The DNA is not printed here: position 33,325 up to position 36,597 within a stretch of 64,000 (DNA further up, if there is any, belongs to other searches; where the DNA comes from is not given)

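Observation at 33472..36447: Omp85-superfamily barrel fused to a HExxH peptidase and a TolB-like propeller, with no POTRA domains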

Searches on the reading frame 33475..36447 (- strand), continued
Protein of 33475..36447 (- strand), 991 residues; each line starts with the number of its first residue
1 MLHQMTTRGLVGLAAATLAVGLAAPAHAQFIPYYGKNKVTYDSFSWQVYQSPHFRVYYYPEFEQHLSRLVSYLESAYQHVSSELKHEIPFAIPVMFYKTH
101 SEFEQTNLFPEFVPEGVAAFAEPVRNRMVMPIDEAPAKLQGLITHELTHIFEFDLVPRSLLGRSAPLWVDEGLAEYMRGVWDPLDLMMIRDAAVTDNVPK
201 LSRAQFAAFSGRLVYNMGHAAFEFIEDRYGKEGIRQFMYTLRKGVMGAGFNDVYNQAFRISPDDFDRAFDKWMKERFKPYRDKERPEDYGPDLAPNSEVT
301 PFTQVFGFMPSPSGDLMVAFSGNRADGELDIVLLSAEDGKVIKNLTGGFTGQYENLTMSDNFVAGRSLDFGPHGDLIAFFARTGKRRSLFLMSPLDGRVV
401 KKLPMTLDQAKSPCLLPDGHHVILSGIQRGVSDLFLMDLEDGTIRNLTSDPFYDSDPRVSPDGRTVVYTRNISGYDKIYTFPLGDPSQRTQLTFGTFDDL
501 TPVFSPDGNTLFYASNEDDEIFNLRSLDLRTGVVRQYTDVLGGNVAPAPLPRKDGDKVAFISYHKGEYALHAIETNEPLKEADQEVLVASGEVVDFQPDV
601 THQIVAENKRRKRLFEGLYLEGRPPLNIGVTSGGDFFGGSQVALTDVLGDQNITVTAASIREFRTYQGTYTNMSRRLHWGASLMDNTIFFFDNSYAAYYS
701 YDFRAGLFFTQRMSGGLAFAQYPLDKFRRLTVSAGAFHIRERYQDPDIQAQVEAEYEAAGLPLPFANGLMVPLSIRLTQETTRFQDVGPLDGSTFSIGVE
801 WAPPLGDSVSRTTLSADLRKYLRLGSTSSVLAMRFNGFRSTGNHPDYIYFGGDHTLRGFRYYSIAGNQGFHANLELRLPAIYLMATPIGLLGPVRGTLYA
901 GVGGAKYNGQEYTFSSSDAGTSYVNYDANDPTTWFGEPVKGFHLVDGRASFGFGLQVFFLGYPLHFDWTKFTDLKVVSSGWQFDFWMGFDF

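Call 39: search_solved_structures(query=A2, max_evalue=10)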
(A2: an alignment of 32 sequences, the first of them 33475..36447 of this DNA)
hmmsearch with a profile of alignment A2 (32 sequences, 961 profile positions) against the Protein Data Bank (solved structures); distinct sequences matched with E-value up to 10: 182 (the best 60 are shown).
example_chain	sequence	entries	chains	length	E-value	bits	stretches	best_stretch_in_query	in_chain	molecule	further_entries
4r40_A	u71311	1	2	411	2.3e-32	114.8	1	335-537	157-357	Protein TolB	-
4pwz_A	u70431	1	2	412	2.4e-32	114.8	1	335-537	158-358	Protein TolB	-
4jml_A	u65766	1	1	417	5.3e-32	113.7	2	451-544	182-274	Protein TolB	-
1crz_A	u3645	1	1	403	6.7e-32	113.3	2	452-544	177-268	TOLB PROTEIN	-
2hqs_A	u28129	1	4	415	6.8e-32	113.3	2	452-544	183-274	Protein tolB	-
7nst_E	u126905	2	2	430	6.8e-32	113.3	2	451-536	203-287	Tol-Pal system protein TolB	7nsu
6pnv_A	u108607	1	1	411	6.8e-32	113.3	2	452-544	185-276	Tol-Pal system protein TolB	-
2w8b_B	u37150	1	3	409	7e-32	113.3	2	452-544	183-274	PROTEIN TOLB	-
2w8b_A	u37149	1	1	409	7.5e-32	113.2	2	452-544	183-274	PROTEIN TOLB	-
3iax_A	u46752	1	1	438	7.7e-32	113.1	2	452-544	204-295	Protein tolB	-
1c5k_A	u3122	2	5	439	7.8e-32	113.1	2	452-544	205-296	PROTEIN (TOLB PROTEIN) | PROTEIN TOLB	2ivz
7mx5_A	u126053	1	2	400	2.2e-31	111.6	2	365-533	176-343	Tol-Pal system protein TolB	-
2ojh_A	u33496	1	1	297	2.6e-23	84.9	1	411-559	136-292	Uncharacterized protein Atu1656/AGR_C_3050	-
8wt1_A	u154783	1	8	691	1e-19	73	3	451-550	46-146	S9 family peptidase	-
7bie_A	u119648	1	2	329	1.9e-13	52.2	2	359-514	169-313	nvWRAP-T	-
9ccg_A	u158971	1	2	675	2.7e-13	51.7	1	622-961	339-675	POTRA domain-containing protein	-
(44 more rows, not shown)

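Call 40: search_protein_families(library=pfam, alignment_id=A2, max_evalue=0.01)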
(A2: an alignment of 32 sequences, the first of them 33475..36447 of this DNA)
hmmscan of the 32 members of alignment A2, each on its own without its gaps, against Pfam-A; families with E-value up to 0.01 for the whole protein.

A. member 1, window:33475-36447:- (991 aa): 2 families
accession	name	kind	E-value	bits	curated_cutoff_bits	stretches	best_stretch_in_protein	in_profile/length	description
PF07676.18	PD40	-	1.1e-15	57.6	20.9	2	445-479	2-37/38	WD40-like Beta Propeller Repeat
PF13485.12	Peptidase_MA_2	-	3e-08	34.2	32.4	1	92-254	21-184/201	Peptidase MA superfamily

B. families by the number of members that match (of 32 scanned): 25 families
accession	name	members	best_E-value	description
PF07676.18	PD40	31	3.1e-37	WD40-like Beta Propeller Repeat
PF00930.27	DPPIV_N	26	2.9e-11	Dipeptidyl peptidase IV (DPP IV) N-terminal region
PF13485.12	Peptidase_MA_2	20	5.3e-18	Peptidase MA superfamily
PF25174.1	Beta-prop_THOC3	16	5.5e-09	THOC3 beta-propeller domain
PF01103.29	Omp85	12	4.7e-23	Omp85 superfamily domain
PF20573.4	DUF6782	5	7.6e-06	Putative metallopeptidase family (DUF6782)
PF03865.19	ShlB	4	1.4e-05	Haemolysin secretion/activation protein ShlB/FhaC/HecB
PF04450.18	BSP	4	5.1e-05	Peptidase of plants and bacteria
PF14583.12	Pectate_lyase22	3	3.4e-07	Oligogalacturonate lyase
PF23414.1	Beta-prop_EML_2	3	4.1e-06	Echinoderm microtubule-associated protein second beta-propeller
PF12894.13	ANAPC4_WD40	3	1.1e-05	Anaphase-promoting complex subunit 4 WD40 domain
PF19527.4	DUF6055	3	6.1e-05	Family of unknown function (DUF6055)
PF25460.1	Beta-prop_Aladin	2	0.0035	Aladin seven-bladed propeller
PF22173.2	APH-like_N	1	8.7e-06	Acylamino-acid-releasing enzyme-like, N-terminal domain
PF01752.23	Peptidase_M9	1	3.3e-05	Collagenase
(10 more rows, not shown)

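Call 44: find_related_loci(query=A3, collection=genome_contigs, flank=5000)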
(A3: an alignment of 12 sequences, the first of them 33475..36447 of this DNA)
Query A3 (991 aa) in genome_contigs; peptide patterns used: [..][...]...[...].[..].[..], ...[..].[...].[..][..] (x = any residue, [..] = any of these).
600 stretches matched a pattern (row limit reached: there are more); 568 encode a relative of the query (tblastn E <= 1e-3); the best 80 are kept; 80 distinct loci.
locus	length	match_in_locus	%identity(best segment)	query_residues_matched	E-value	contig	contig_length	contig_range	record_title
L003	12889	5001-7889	62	29-991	0e+0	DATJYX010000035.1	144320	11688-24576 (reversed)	MAG TPA_asm: Vicinamibacteria bacterium isolate SMAG_U15163 k141_4471968, whole genome shotgun sequence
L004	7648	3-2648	63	105-991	0e+0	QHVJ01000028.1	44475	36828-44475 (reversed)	MAG: Acidobacteria bacterium isolate AA35 14_1009_16_40cm_scaffold_1258_curated, whole genome shotgun sequence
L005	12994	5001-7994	47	9-991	0e+0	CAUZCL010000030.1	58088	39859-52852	MAG: Acidobacteria bacterium bin61 isolate CB27_AW.28 genome assembly, contig: Ga0310120_10000133, whole genome shotgun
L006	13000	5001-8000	48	8-991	0e+0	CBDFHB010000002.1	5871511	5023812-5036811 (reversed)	MAG: Candidatus Marinacidobacterales bacterium isolate 4f9178b5-c147-4fb2-a822-cd01c555588a genome assembly, contig: con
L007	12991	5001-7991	49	9-991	0e+0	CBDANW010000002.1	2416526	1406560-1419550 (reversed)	MAG: Candidatus Marinacidobacterales bacterium isolate 58ad810b-317c-4b5b-8bc8-0cee20f92245 genome assembly, contig: con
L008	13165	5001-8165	47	6-991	0e+0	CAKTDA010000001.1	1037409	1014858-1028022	MAG: uncultured Luteitalea sp. isolate REFINED_METABAT215_TOP10_CONTIGS_1500_ASSEMBLY_K77_MERGED__Nepal_MoBio_Fiber-Hadz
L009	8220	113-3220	44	7-991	0e+0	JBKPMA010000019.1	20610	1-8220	MAG: Acidobacteriota bacterium isolate GS_HAYS_MAG_00078 GS_HAYS_000003432593, whole genome shotgun sequence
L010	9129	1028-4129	46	14-991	0e+0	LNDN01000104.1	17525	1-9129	MAG: Acidobacteria bacterium Ga0077522 Ga0077522_1074.1, whole genome shotgun sequence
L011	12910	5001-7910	47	30-991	0e+0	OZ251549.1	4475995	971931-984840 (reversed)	MAG: Candidatus Marinacidobacterium sp. isolate 88176f09-942a-4e48-9e77-24fef9edb6e5 genome assembly, chromosome: 1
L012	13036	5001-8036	46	24-991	0e+0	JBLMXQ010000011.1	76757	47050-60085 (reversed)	MAG: Betaproteobacteria bacterium isolate MAG252 PRJNA957066_bin33_renamed_10, whole genome shotgun sequence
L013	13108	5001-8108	45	13-991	0e+0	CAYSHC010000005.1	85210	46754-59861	MAG TPA_asm: uncultured Vicinamibacteraceae bacterium isolate SRP268622_co1_22 genome assembly, contig: NODE_407_length_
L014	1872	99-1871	67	25-613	0e+0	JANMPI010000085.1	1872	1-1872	MAG: Acidobacteriota bacterium isolate OTE_51_metabat_485 OTE_51_k141_211147, whole genome shotgun sequence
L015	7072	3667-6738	46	18-991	0e+0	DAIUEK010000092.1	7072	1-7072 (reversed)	MAG TPA_asm: Vicinamibacterales bacterium isolate CTOTU25343 NODE_5635_length_7072_cov_9.019952, whole genome shotgun se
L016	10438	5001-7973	47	12-991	0e+0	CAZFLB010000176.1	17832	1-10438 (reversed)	MAG TPA_asm: uncultured Acidobacteriota bacterium isolate SRP092796_co1_581 genome assembly, contig: k141_5812693, whole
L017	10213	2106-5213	45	13-991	0e+0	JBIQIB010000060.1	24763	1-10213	MAG: Acidobacteriota bacterium isolate mag.51e NODE_1180_length_24763, whole genome shotgun sequence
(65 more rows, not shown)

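Call 51: predict_structure(alignment_id=A1)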
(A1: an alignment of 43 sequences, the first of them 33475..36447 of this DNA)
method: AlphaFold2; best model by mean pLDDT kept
length: 991 residues; sequences in the alignment: 43
mean_pLDDT: 76.4   pTM: 0.54
mean pLDDT of the five models: 76.4, 74.1, 73.4, 72.1, 69.5
residues with pLDDT >= 90: 193; 70-90: 539; 50-70: 156; < 50: 103
segments of 3 or more residues with pLDDT < 50: 1-9, 22-44, 107-115, 160-163, 205-210, 589-592, 604-636, 700-705, 885-888
pLDDT, mean of each block of 10 residues (from residue 1): 41 62 35 28 58 81 77 89 87 78 52 57 75 78 89 72 65 86 75 77 52 76 91 87 63 82 88 82 72 86 88 89 83 90 80 71 70 90 82 89 87 91 87 91 89 88 92 85 89 85 89 82 85 82 72 80 80 85 62 53 44 28 37 46 59 75 80 85 86 62 58 92 84 93 82 81 83 92 60 89 85 92 76 91 83 70 75 84 51 78 84 87 79 81 86 82 82 87 73 30
secondary structure, 60 per line:
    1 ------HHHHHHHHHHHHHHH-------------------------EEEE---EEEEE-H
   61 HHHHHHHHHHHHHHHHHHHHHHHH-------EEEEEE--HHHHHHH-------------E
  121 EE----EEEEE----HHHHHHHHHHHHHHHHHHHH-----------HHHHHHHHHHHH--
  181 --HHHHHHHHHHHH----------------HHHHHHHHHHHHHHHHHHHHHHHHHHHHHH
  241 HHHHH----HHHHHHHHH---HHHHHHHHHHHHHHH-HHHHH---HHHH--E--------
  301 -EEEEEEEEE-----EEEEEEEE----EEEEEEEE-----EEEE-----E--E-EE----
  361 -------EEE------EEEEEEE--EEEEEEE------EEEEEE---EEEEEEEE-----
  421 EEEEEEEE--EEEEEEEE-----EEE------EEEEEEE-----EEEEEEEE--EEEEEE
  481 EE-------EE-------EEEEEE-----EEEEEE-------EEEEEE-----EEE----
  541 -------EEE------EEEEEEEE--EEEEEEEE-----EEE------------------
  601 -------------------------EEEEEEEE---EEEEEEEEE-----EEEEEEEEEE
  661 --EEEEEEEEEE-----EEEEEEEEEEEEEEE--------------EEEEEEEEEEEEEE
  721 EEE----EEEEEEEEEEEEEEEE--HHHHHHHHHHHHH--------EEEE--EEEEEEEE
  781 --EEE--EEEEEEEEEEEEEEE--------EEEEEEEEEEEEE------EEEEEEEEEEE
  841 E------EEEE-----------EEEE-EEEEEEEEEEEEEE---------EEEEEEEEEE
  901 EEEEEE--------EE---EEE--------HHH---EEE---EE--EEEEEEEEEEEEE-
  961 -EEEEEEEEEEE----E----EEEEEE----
elements in order (helices of 4 or more, strands of 3 or more residues): H7-21 E47-50 E54-58 H60-84 E92-97 H100-106 E120-122 E127-131 H136-155 H167-178 H183-194 H211-245 H250-258 H262-276 H278-282 H286-289 E302-310 E316-323 E328-335 E341-344 E368-370 E377-383 E386-392 E399-404 E408-415 E421-428 E431-438 E444-446 E453-459 E465-472 E475-482 E499-504 E510-515 E523-528 E534-536 E548-550 E557-564 E567-574 E580-582 E626-633 E637-645 E651-660 E663-672 E678-692 E707-723 E728-743 H746-758 E767-770 E773-780 E783-785 E788-802 E811-823 E830-841 E848-851 E863-866 E868-881 E891-906 E920-922 E937-939 E947-959 E962-972 E982-987

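Call 53: fold_search(model_id=the predicted structure, library=pdb)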
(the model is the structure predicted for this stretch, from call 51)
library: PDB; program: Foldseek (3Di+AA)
matches with E <= 10: 1158; with E <= 0.001: 568
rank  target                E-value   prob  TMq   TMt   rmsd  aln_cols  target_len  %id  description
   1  5or1                  1.1e-10  1.00  0.27  0.65   6.6       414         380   16  BamA structure of Salmonella enterica (released 2018-02-14)
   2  9a2l_MODEL_1_A        1.5e-10  1.00  0.20  0.44  16.6       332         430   15  Model of E. coli TolB by in-cell photo-crosslinking MS and deep learning (released 2023-02-24)
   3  7tsz_A                1.7e-10  1.00  0.25  0.39   7.7       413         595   15  BamABCDE bound to substrate EspP class 1 (released 2022-03-30)
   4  7tt4_A                2.3e-10  1.00  0.25  0.38   7.5       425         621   16  BamABCDE bound to substrate EspP class 6 (released 2022-03-30)
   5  7mx5_B                2.9e-10  1.00  0.19  0.45  16.6       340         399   15  Crystal structure of TolB from Acinetobacter baumannii (released 2021-05-26)
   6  2w8b_B                3.0e-10  1.00  0.20  0.47  16.4       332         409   15  Crystal structure of processed TolB in complex with Pal (released 2009-02-17)
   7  8bwc_A                3.1e-10  1.00  0.25  0.34   7.7       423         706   16  E. coli BAM complex (BamABCDE) wild-type (released 2023-05-24)
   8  5d0o_A                3.3e-10  1.00  0.27  0.34   6.3       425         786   16  BamABCDE complex, outer membrane beta barrel assembly machinery entire complex (released 2016-03-09)
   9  6qgw_A                3.3e-10  1.00  0.27  0.66   7.0       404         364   16  Crystal structure of E.coli BamA beta-barrel in complex with nanobody E6 (released 2019-06-26)
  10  6pnv                  3.4e-10  1.00  0.20  0.46  16.4       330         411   16  1.42 Angstrom Resolution Crystal Structure of Translocation Protein TolB from Salmonella enterica (released 2019-07-17)
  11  9cs2_A                3.9e-10  1.00  0.27  0.64   6.7       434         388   15  E. coli BamA beta-barrel bound to cyclic peptide CP3 (released 2025-04-16)
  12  4r40_C                3.9e-10  1.00  0.20  0.47  16.2       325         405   16  Crystal Structure of TolB/Pal complex from Yersinia pestis. (released 2014-09-03)
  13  6qgy_C                4.0e-10  1.00  0.26  0.65   7.0       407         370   16  Crystal structure of E.coli BamA beta-barrel in complex with nanobody B12 (released 2019-06-26)
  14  9cs0_A                4.2e-10  1.00  0.27  0.65   7.1       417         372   16  E. coli BamA beta-barrel bound to darobactin and cyclic peptide CP1 (released 2025-04-16)
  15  9cs1_A                4.6e-10  1.00  0.26  0.66   6.9       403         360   16  E. coli BamA beta-barrel bound to darobactin and cyclic peptide CP2 (released 2025-04-16)
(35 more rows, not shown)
